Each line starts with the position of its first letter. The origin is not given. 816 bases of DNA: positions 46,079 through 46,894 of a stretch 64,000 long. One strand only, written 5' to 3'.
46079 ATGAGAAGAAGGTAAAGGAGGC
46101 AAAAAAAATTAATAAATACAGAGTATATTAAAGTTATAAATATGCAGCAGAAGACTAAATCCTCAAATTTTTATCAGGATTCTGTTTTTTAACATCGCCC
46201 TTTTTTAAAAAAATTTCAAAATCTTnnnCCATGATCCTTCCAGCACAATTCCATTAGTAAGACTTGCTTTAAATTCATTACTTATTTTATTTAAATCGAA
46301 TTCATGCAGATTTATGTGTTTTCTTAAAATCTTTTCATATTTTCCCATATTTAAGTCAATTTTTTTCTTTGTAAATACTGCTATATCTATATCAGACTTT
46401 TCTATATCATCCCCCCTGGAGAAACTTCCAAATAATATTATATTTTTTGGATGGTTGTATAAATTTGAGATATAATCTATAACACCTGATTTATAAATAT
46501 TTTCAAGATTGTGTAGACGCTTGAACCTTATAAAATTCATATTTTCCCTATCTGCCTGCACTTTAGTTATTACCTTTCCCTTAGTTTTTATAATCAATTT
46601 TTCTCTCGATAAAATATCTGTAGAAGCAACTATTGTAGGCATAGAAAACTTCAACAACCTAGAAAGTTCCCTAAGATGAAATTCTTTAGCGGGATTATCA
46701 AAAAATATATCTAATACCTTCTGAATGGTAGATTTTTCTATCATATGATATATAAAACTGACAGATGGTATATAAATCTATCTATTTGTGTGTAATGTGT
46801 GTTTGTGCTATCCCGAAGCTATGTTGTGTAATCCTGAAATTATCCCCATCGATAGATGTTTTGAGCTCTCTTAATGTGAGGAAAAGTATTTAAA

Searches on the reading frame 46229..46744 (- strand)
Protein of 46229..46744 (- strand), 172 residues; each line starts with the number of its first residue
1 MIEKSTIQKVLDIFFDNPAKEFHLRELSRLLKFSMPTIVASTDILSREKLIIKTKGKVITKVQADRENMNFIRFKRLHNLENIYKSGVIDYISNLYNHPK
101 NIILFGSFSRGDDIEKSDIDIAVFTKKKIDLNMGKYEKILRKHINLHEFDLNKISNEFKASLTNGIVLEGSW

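Call 5: search_protein_families(library=pfam, proteins=[window:46229-46744:-], max_evalue=0.1)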
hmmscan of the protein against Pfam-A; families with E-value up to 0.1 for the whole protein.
window:46229-46744:- (172 aa): 4 families
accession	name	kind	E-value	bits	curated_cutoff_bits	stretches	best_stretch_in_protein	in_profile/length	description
PF18765.7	Polbeta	-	2.7e-10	40.7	26.9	1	95-168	9-82/93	Polymerase beta, Nucleotidyltransferase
PF01909.29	NTP_transf_2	-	1.1e-08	35.8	21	1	89-148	5-62/93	Nucleotidyltransferase domain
PF22600.2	MTPAP-like_central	-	0.022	15.3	27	1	90-130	31-70/139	Poly(A) RNA polymerase, mitochondrial-like, central palm domain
PF09182.16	PuR_N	-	0.06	13.7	24.6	0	7-45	6-42/70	Bacterial purine repressor, N-terminal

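Call 23: search_protein_families(library=padloc, proteins=[window:46229-46744:-], max_evalue=0.01)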
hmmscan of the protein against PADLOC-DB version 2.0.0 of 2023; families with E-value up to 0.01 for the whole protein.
window:46229-46744:- (172 aa): 9 families
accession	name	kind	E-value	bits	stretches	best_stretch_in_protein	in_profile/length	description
PDLC04368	PDC-M05A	-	7.2e-13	46.8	1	5-153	13-165/201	-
PDLC04903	PDC-S09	-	7.6e-09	33.8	1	88-131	14-58/108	-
PDLC04904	PDC-S09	-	3.2e-06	25.3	1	100-129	26-55/104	-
PDLC04906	PDC-S09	-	3.7e-06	25.2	1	100-146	25-77/98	-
PDLC04907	PDC-S09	-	5.3e-06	24.5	1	92-128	21-56/114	-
PDLC04902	PDC-S09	-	6.2e-06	24.5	1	100-133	22-57/97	-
PDLC04901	PDC-S09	-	1.5e-05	23.7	1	79-170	3-91/126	-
PDLC04369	PDC-M05A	-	5.9e-05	20.8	1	9-131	17-135/201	-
PDLC04905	PDC-S09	-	0.0047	15.2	0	101-137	23-60/101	-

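Call 24: search_protein_families(library=ncbifam, proteins=[window:46229-46744:-], max_evalue=0.01)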
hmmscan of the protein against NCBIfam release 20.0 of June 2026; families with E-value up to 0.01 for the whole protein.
window:46229-46744:- (172 aa): 2 families
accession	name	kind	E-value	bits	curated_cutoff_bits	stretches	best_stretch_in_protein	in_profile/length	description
NF047752.1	MntA_antitoxin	equivalog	4.2e-09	36.3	60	1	98-160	6-71/106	type VII toxin-antitoxin system MntA family adenylyltransferase antitoxin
NF051895.1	anti_phage_HalB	equivalog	0.0066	16.1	190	0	102-128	2-28/211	anti-phage Hailong system nucleotidyltransferase HalB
